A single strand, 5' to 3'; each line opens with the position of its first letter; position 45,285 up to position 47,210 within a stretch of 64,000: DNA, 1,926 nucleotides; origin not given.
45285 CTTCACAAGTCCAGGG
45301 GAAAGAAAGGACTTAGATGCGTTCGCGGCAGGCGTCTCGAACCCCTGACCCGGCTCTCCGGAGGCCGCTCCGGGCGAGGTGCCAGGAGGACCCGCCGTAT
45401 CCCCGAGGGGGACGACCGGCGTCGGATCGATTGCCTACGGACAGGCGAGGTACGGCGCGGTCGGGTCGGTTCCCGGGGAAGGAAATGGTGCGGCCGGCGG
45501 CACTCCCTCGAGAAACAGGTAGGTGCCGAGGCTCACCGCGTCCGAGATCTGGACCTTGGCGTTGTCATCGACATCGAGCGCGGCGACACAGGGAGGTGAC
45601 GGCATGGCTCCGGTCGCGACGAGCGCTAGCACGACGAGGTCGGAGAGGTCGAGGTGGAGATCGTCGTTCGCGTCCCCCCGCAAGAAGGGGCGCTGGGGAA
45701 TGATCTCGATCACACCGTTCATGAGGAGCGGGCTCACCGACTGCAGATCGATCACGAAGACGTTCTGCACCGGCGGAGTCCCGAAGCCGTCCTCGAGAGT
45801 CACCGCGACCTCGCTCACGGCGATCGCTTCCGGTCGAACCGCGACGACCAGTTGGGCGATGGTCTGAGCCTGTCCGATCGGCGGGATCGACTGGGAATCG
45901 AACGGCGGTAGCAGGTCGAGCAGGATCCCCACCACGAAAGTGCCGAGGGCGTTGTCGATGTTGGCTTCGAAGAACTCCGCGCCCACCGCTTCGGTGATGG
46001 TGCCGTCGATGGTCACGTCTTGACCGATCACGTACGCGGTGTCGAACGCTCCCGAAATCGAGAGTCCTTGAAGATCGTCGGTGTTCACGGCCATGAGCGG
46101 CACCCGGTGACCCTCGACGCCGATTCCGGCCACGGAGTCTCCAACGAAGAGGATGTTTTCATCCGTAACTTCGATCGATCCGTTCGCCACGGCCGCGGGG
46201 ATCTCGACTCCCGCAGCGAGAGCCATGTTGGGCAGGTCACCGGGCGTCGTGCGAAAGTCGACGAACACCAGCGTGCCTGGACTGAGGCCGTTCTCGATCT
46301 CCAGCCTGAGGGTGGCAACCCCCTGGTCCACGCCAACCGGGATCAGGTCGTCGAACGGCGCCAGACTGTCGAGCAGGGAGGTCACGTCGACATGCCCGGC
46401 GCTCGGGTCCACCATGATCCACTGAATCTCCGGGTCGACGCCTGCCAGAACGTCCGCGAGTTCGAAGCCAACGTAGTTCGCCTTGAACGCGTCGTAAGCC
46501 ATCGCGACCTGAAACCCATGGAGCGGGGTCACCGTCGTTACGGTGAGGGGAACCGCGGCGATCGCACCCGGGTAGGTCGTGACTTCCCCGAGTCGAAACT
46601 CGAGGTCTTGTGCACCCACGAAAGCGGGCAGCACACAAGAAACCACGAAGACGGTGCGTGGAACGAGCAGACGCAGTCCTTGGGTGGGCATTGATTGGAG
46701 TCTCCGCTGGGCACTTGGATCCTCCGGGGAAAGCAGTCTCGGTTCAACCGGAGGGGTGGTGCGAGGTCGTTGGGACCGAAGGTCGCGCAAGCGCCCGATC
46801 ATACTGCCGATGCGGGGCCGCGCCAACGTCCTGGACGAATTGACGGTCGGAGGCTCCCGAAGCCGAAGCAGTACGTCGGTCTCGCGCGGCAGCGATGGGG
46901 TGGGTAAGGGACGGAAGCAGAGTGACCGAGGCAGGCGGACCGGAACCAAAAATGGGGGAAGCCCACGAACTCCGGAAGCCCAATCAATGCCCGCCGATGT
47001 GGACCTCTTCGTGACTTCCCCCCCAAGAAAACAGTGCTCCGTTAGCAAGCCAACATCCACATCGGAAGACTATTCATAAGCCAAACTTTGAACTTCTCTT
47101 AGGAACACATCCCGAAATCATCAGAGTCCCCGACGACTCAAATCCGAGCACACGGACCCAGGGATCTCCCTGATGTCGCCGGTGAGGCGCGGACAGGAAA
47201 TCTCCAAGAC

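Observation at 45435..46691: Adaptor scaffoldin: two cohesin-like domains plus its own dockerin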

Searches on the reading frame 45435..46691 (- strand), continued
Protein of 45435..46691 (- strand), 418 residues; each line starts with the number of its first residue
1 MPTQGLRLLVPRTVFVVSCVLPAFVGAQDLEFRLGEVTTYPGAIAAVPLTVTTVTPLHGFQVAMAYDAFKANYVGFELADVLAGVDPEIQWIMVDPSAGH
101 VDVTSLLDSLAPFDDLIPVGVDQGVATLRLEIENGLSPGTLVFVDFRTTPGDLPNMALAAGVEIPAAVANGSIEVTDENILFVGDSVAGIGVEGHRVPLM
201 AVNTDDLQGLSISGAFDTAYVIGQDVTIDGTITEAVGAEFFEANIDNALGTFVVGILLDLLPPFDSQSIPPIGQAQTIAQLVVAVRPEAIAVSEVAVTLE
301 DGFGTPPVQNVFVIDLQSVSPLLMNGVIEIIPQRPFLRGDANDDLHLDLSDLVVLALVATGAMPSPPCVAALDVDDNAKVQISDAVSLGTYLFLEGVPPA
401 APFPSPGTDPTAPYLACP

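Call 38: find_encoding_contigs(protein=P0011, flank=10000, max_places=1)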
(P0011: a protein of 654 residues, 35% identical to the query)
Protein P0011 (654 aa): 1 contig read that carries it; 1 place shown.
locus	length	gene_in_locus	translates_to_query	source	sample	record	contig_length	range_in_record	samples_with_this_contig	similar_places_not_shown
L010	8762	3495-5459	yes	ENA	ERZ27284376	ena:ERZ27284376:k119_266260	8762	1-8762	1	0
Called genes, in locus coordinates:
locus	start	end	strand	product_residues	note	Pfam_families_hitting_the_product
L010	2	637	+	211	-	?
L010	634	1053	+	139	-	PF01196:Ribosomal_L17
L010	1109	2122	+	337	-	PF13624:SurA_N_3 (faint), PF13145:Rotamase_2 (faint), PF13616:Rotamase_3, PF00639:Rotamase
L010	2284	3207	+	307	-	-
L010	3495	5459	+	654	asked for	-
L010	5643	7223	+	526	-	-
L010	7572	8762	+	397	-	?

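Call 57: find_related_loci(query=A6, collection=genome_contigs, flank=6000)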
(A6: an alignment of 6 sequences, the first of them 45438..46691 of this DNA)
Query A6 (418 aa) in genome_contigs; peptide patterns used: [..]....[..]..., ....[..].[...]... (x = any residue, [..] = any of these).
216 stretches matched a pattern; 128 encode a relative of the query (tblastn E <= 1e-3); the best 80 are kept; 80 distinct loci.
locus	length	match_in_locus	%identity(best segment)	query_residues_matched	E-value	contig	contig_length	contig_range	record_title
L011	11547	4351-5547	37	22-417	3e-68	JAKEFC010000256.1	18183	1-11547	MAG: Planctomycetota bacterium isolate PMV_2.27 PMV_2.27.k101_3184628, whole genome shotgun sequence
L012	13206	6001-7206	38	25-417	5e-62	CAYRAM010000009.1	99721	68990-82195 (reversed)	MAG TPA_asm: uncultured Planctomycetia bacterium isolate binchicken_co275_63 genome assembly, contig: NODE_124_length_99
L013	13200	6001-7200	37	27-417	4e-58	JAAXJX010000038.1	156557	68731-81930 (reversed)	MAG: Planctomycetia bacterium isolate SW42618_bin_2 NODE_10_length_156557_cov_19.290840, whole genome shotgun sequence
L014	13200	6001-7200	37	27-417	3e-58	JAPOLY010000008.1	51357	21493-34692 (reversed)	MAG: bacterium isolate bin129 k141_3965862_length_51357_cov_30.4828, whole genome shotgun sequence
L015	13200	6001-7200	37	27-417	1e-57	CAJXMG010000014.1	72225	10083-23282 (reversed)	TPA_asm: uncultured bacterium isolate SRR4030075_bin.46_MetaBAT_v2.12.1_MAG genome assembly, contig: NODE_65_length_7222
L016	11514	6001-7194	32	7-396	3e-54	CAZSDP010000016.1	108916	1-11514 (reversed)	MAG TPA_asm: uncultured Planctomycetia bacterium isolate binchicken_co275_154 genome assembly, contig: NODE_97_length_10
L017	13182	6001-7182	32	27-417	6e-54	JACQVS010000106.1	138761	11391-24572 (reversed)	MAG: Planctomycetota bacterium isolate NC_groundwater_1469_Ag_S-0.65um_64_41 S_p65_S5_coassembly_k141_2213625, whole gen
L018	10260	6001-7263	35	14-417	2e-53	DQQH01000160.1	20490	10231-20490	MAG TPA_asm: Planctomycetota bacterium isolate SZUA-1234 k95_196048, whole genome shotgun sequence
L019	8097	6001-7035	40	81-417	4e-52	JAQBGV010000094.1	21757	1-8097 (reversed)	MAG: Planctomycetota bacterium isolate MAG_451_bin-10 451_bin-10_ctg-094, whole genome shotgun sequence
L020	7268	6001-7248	34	4-417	4e-52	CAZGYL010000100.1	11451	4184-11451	MAG TPA_asm: uncultured Planctomycetia bacterium isolate binchicken_co6_198 genome assembly, contig: NODE_6815_length_11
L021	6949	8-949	39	111-417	8e-48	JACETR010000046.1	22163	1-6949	MAG: Planctomycetota bacterium isolate MCMED-G47 Planctomycetes-MCMED-G47-C46, whole genome shotgun sequence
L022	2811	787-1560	38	160-417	1e-43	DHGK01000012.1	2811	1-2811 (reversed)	MAG TPA_asm: Planctomycetes bacterium UBA4800 UBA4800_contig_85596, whole genome shotgun sequence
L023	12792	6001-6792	36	154-417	3e-41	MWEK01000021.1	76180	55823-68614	MAG: Planctomycetes bacterium ADurb.Bin069 BWX69_contig000021, whole genome shotgun sequence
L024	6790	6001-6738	39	171-417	1e-39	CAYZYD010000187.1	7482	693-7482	MAG TPA_asm: uncultured Planctomycetia bacterium isolate SRP128890_co1_207 genome assembly, contig: NODE_13655_length_74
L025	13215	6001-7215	30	1-395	5e-36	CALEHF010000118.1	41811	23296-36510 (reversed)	MAG TPA_asm: uncultured bacterium isolate ERR2206785_bin.14_CONCOCT_v1.1_MAG genome assembly, contig: ERZ890425.58, whol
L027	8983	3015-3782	35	161-411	4e-29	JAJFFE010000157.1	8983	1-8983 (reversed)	MAG: Planctomycetota bacterium isolate OFTM36 OFTM36_156, whole genome shotgun sequence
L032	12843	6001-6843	31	128-411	2e-25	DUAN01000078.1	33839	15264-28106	MAG TPA_asm: Planctomycetota bacterium isolate UWMA-0276 NODE_1754_length_33839_cov_0.821014, whole genome shotgun seque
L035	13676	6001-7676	28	14-417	3e-24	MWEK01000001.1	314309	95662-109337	MAG: Planctomycetes bacterium ADurb.Bin069 BWX69_contig000001, whole genome shotgun sequence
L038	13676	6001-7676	25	32-417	1e-21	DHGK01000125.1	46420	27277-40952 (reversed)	MAG TPA_asm: Planctomycetes bacterium UBA4800 UBA4800_contig_8689, whole genome shotgun sequence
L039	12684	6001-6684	33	198-417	1e-20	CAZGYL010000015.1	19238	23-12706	MAG TPA_asm: uncultured Planctomycetia bacterium isolate binchicken_co6_198 genome assembly, contig: NODE_2857_length_19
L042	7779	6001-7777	24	42-411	7e-19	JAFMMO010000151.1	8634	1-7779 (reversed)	MAG: Proteobacteria bacterium isolate DEBay_Sum29DG08_33 NODE_4293_length_8634_cov_5.221, whole genome shotgun sequence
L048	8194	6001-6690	31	184-417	2e-17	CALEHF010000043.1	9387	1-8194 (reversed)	MAG TPA_asm: uncultured bacterium isolate ERR2206785_bin.14_CONCOCT_v1.1_MAG genome assembly, contig: ERZ890425.812, who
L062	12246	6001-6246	44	336-417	4e-14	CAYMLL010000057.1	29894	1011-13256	MAG TPA_asm: uncultured Planctomycetia bacterium isolate binchicken_co141_357 genome assembly, contig: NODE_6866_length_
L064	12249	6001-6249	48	336-417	1e-13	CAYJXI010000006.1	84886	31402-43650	MAG TPA_asm: uncultured Planctomycetales bacterium isolate ERP125453_co1_481 genome assembly, contig: NODE_139_length_84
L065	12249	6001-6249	46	335-417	1e-13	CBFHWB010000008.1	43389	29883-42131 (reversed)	MAG: Planctomycetota bacterium isolate Co_bin_165_indper genome assembly, contig: Co_bin_165_indper_c8, whole genome sho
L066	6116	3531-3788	43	332-417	2e-13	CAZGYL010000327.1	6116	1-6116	MAG TPA_asm: uncultured Planctomycetia bacterium isolate binchicken_co6_198 genome assembly, contig: NODE_17077_length_6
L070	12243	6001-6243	46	336-417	7e-13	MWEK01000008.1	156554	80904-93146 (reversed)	MAG: Planctomycetes bacterium ADurb.Bin069 BWX69_contig000008, whole genome shotgun sequence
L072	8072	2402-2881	31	246-417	2e-12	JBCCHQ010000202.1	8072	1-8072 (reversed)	MAG: Planctomycetota bacterium isolate P01_B01_bin.70 k141_2709267_length_8072_cov_15.0000, whole genome shotgun sequenc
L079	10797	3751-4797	29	137-418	4e-12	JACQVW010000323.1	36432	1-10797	MAG: Planctomycetota bacterium isolate NC_groundwater_1473_Ag_S-0.65um_71_22 S_p65_S5_coassembly_k141_2030340, whole gen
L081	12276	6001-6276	47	326-417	7e-12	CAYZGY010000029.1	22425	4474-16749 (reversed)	MAG TPA_asm: uncultured Planctomycetia bacterium isolate binchicken_co141_54 genome assembly, contig: NODE_10208_length_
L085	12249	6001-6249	45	336-417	3e-11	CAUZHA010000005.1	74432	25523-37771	MAG: Planctomycetes bacterium UBA1146 isolate CB11b_AW.20 genome assembly, contig: Ga0310124_10000048, whole genome shot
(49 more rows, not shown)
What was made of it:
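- Hits are almost all Planctomycetota MAGs (call 57).
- Tried and rejected: It worked with the six orthologues (call 57).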

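Call 75: search_protein_families(library=pfam, proteins=[L070:1201-6249:+, L038:1732-6255:+, L081:2113-6285:+, L065:2383-6258:+, L062:2674-6258:+, L039:7229-9796:+, L085:3877-6273:+, L064:6338-8593:-], max_evalue=0.0001)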
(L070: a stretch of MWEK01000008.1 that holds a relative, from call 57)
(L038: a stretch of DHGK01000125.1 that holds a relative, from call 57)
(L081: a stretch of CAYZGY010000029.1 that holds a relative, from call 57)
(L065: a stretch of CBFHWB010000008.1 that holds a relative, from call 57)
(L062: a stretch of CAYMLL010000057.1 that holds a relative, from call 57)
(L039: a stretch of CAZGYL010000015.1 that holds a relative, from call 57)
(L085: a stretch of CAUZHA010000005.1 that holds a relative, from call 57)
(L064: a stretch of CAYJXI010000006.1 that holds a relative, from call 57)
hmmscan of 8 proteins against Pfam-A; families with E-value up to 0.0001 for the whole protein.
L070:1201-6249:+ (1683 aa): 3 families
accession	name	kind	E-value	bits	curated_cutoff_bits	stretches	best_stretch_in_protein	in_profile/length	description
PF00932.25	LTD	-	2.4e-35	121.6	34.3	2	56-162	7-108/109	Lamin Tail Domain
PF08757.17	CotH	-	1.7e-27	97.3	23.8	1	664-927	1-275/322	CotH kinase protein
PF13229.12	Beta_helix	-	3.6e-08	33.6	25.9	1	1368-1507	10-147/158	Right handed beta helix region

L038:1732-6255:+ (1508 aa): 0 families

L081:2113-6285:+ (1391 aa): 1 family
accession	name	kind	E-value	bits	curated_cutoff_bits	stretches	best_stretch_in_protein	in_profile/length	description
PF00932.25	LTD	-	8.4e-32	110.2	34.3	3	53-177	8-108/109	Lamin Tail Domain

L065:2383-6258:+ (1292 aa): 5 families
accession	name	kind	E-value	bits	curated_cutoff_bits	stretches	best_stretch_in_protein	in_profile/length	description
PF00932.25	LTD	-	1.3e-34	119.3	34.3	2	42-148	7-108/109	Lamin Tail Domain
PF08757.17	CotH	-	2.4e-27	96.8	23.8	1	613-902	15-286/322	CotH kinase protein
PF17829.7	GH115_C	-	1.3e-11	45.1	24.1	1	1024-1181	2-159/172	Glycosyl hydrolase family 115 C-terminal domain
PF18911.6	PKD_4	-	3.5e-10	40.2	27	1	943-1002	6-69/85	PKD domain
PF00801.26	PKD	-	6.9e-05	23.2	23.5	0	949-1002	9-66/80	PKD domain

L062:2674-6258:+ (1195 aa): 2 families
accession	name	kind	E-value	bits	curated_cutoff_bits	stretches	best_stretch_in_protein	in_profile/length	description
PF13360.13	PQQ_2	-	1.7e-20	74.1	27.6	2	777-961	29-201/233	Outer membrane protein assembly factor BamB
PF13570.13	Beta-prop_ACSF4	-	2.4e-09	37.5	133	1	781-850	61-131/329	Beta-alanine-activating enzyme, beta-propeller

L039:7229-9796:+ (856 aa): 0 families

L085:3877-6273:+ (799 aa): 3 families
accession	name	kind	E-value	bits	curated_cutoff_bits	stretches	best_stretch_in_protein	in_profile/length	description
PF13365.12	Trypsin_2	-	2.8e-14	54.5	27.6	1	191-338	1-143/144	Trypsin-like peptidase domain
PF00089.32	Trypsin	-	3.7e-10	40.4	20.6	1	188-343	24-198/220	Trypsin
PF04151.21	PPC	-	2.7e-09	38.2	25.9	0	615-681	4-69/70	Bacterial pre-peptidase C-terminal domain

L064:6338-8593:- (752 aa): 2 families
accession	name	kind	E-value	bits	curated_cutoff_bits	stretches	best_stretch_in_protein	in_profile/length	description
PF06537.16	DHOR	-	6.6e-35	120.9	22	1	162-444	215-499/499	Di-haem oxidoreductase, putative peroxidase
PF00404.24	Dockerin_1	-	1.5e-05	25.5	22.9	0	667-718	2-54/57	Dockerin type I domain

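Call 76: search_protein_families(library=pfam, proteins=[L032:1235-3481:+, L027:5284-7437:+, L064:4114-6255:+, L035:4141-6255:+, L079:2632-4818:+, L048:1561-3159:-, L066:2250-3794:+, L039:3061-4533:-, L072:2-2887:+, L042:3754-6249:+], max_evalue=0.0001)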
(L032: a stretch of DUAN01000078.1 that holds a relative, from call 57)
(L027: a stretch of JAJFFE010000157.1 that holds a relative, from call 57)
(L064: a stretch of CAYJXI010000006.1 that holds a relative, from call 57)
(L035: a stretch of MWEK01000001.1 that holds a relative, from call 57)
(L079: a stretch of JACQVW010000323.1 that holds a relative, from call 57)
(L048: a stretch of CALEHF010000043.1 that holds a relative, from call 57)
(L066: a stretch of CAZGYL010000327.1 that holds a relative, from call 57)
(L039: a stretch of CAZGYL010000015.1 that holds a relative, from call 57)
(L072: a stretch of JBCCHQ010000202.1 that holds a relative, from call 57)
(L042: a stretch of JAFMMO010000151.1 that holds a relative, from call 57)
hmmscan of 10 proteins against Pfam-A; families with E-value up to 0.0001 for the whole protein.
L032:1235-3481:+ (749 aa): 0 families

L027:5284-7437:+ (718 aa): 1 family
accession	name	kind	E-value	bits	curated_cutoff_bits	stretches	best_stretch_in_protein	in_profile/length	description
PF00404.24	Dockerin_1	-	3.9e-05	24.2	22.9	0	633-673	2-42/57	Dockerin type I domain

L064:4114-6255:+ (714 aa): 1 family
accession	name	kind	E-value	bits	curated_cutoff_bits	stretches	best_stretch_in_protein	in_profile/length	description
PF00404.24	Dockerin_1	-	8.5e-06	26.3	22.9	1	633-679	2-49/57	Dockerin type I domain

L035:4141-6255:+ (705 aa): 1 family
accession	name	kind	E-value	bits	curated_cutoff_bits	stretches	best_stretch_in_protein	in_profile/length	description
PF00404.24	Dockerin_1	-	1.5e-05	25.5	22.9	1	626-673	2-50/57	Dockerin type I domain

L079:2632-4818:+ (729 aa): 1 family
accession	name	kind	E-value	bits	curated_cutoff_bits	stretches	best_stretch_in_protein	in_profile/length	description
PF00404.24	Dockerin_1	-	7.3e-08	32.9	22.9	0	377-422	2-48/57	Dockerin type I domain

L048:1561-3159:- (533 aa): 0 families

L066:2250-3794:+ (515 aa): 4 families
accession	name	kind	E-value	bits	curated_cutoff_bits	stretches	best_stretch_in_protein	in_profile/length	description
PF13360.13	PQQ_2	-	3.6e-26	92.7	27.6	2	99-226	29-139/233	Outer membrane protein assembly factor BamB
PF13570.13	Beta-prop_ACSF4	-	6.5e-18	65.6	133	1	101-175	59-134/329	Beta-alanine-activating enzyme, beta-propeller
PF01011.28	PQQ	-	5e-06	26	26.7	0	137-227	50-136/595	Glucose/ethanol/alcohol dehydrogenase, beta-propeller domain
PF25292.1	Beta-prop_CGLA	-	7.6e-05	22.8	26.8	0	147-172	47-71/316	Lambda-carrageenase beta-propeller domain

L039:3061-4533:- (491 aa): 0 families

L072:2-2887:+ (962 aa): 3 families
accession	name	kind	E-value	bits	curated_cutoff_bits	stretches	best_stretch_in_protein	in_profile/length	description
PF01833.30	TIG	-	6.5e-134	436.7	20.9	10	455-535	1-82/84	IPT/TIG domain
PF20144.5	TIG_SUH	-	3.5e-27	94.9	24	0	137-176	15-54/94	TIG domain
PF00960.24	Neocarzinostat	-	4.7e-06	27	25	0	626-658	1-32/110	Neocarzinostatin family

L042:3754-6249:+ (832 aa): 1 family
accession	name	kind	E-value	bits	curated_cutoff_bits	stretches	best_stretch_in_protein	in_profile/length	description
PF00404.24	Dockerin_1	-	4.4e-06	27.2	22.9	1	753-801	2-51/57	Dockerin type I domain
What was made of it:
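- On Cellulosomal adaptor scaffoldin: In related genomes they are LTD+CotH, PQQ propellers, trypsin+PPC, dihaem oxidoreductase and TIG repeats (calls 75, 76).
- Closest known: 'Planctosome' hypothesis for freshwater Planctomycetes. Same: Lamin-tail-domain proteins and peptidases with dockerins also occur in genomes related to this one (calls 75, 76).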

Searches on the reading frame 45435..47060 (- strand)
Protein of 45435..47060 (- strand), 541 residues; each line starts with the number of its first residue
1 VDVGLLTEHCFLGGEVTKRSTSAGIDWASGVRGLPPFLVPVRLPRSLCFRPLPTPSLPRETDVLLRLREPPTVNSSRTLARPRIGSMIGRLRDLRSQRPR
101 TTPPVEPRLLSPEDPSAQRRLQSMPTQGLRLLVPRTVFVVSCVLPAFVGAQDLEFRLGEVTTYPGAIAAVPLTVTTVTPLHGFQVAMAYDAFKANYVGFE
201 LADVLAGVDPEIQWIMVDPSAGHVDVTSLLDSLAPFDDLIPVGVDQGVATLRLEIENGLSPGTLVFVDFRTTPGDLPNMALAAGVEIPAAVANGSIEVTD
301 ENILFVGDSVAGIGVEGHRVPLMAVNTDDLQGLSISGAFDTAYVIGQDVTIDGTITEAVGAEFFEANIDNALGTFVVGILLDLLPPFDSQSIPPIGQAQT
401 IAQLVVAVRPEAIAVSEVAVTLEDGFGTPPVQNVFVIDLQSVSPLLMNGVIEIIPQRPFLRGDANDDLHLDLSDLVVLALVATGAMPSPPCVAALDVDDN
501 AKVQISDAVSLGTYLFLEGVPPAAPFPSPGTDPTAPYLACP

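Call 8: search_protein_families(library=pfam, proteins=[window:45435-47060:-], max_evalue=0.01)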
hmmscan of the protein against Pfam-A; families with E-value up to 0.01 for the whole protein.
window:45435-47060:- (541 aa): 0 families

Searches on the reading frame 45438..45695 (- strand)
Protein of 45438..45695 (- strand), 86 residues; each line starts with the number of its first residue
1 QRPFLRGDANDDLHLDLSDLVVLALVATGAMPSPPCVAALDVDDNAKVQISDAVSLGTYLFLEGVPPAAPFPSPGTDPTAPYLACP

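Call 77: predict_structure(alignment_id=A5)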
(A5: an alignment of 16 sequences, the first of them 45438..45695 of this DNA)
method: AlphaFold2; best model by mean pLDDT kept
length: 86 residues; sequences in the alignment: 16
mean_pLDDT: 93.2   pTM: 0.82
mean pLDDT of the five models: 93.2, 92.6, 90.3, 90.3, 89.4
residues with pLDDT >= 90: 72; 70-90: 14; 50-70: 0; < 50: 0
segments of 3 or more residues with pLDDT < 50: none
pLDDT, mean of each block of 10 residues (from residue 1): 92 95 97 93 95 97 94 90 80
secondary structure, 60 per line:
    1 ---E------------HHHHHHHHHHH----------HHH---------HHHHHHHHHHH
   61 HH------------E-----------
elements in order: H17-27 H50-62

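Call 79: fold_search(model_id=the predicted structure, library=pdb)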
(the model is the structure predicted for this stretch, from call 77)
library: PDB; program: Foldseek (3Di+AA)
matches with E <= 10: 39; with E <= 0.001: 0
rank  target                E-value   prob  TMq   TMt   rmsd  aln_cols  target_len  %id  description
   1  4uyq_B                3.4e-03  1.00  0.67  0.78   1.8        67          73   24  High resolution structure of the third cohesin ScaC in complex with the ScaB dockerin with a mutation in the C-termina (released 2015-04-15)
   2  4fl4_G                6.4e-03  1.00  0.65  0.82   1.9        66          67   29  Scaffoldin conformation and dynamics revealed by a ternary complex from the Clostridium thermocellum cellulosome (released 2012-06-27)
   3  4uyp_B                7.4e-03  1.00  0.64  0.74   1.5        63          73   27  High resolution structure of the third cohesin ScaC in complex with the ScaB dockerin with a mutation in the N-termina (released 2015-04-15)
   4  4fl4_J                1.2e-02  1.00  0.57  0.73   1.7        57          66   33  Scaffoldin conformation and dynamics revealed by a ternary complex from the Clostridium thermocellum cellulosome (released 2012-06-27)
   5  4fl4_A                1.3e-02  1.00  0.57  0.71   2.0        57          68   33  Scaffoldin conformation and dynamics revealed by a ternary complex from the Clostridium thermocellum cellulosome (released 2012-06-27)
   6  8x3a_MODEL_1_A        1.3e-02  1.00  0.60  0.36   2.3        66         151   26  Solution NMR structure of cellulosomal double-dockerin module of Clo1313_0689 from Clostridium thermocellum (released 2024-04-03)
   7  4fl4_D                1.6e-02  1.00  0.59  0.77   2.6        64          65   31  Scaffoldin conformation and dynamics revealed by a ternary complex from the Clostridium thermocellum cellulosome (released 2012-06-27)
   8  2ccl_B                1.7e-02  1.00  0.61  0.83   1.4        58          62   31  THE S45A, T46A MUTANT OF THE TYPE I COHESIN-DOCKERIN COMPLEX FROM THE CELLULOSOME OF CLOSTRIDIUM THERMOCELLUM (released 2007-02-13)
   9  4dh2_B                2.9e-02  1.00  0.60  0.71   1.6        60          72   23  Crystal structure of Coh-OlpC(Cthe_0452)-Doc435(Cthe_0435) complex: A novel type I Cohesin-Dockerin complex from Clost (released 2012-11-28)
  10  8x39_A                3.1e-02  1.00  0.63  0.40   1.6        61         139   20  Crystal structure of cellulosomal double-dockerin module of Clo1313_0689 from Clostridium thermocellum (released 2024-04-03)
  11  2vn5_D                3.1e-02  1.00  0.56  0.86   2.4        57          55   30  The Clostridium cellulolyticum dockerin displays a dual binding mode for its cohesin partner (released 2008-05-20)
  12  4dh2_D                3.1e-02  1.00  0.60  0.72   1.7        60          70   23  Crystal structure of Coh-OlpC(Cthe_0452)-Doc435(Cthe_0435) complex: A novel type I Cohesin-Dockerin complex from Clost (released 2012-11-28)
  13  2vn6_B                3.3e-02  1.00  0.57  0.75   2.0        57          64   30  The Clostridium cellulolyticum dockerin displays a dual binding mode for its cohesin partner (released 2008-05-13)
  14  8x39_B                3.8e-02  1.00  0.61  0.39   2.0        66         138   26  Crystal structure of cellulosomal double-dockerin module of Clo1313_0689 from Clostridium thermocellum (released 2024-04-03)
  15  2mte_MODEL_1_A        5.8e-02  0.99  0.54  0.67   1.6        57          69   26  Solution structure of Doc48S (released 2014-10-15)
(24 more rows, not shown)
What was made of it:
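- The isolated dockerin's best Foldseek match is the dockerin of an adaptor scaffoldin (ScaB, 4uyq_B; call 79).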
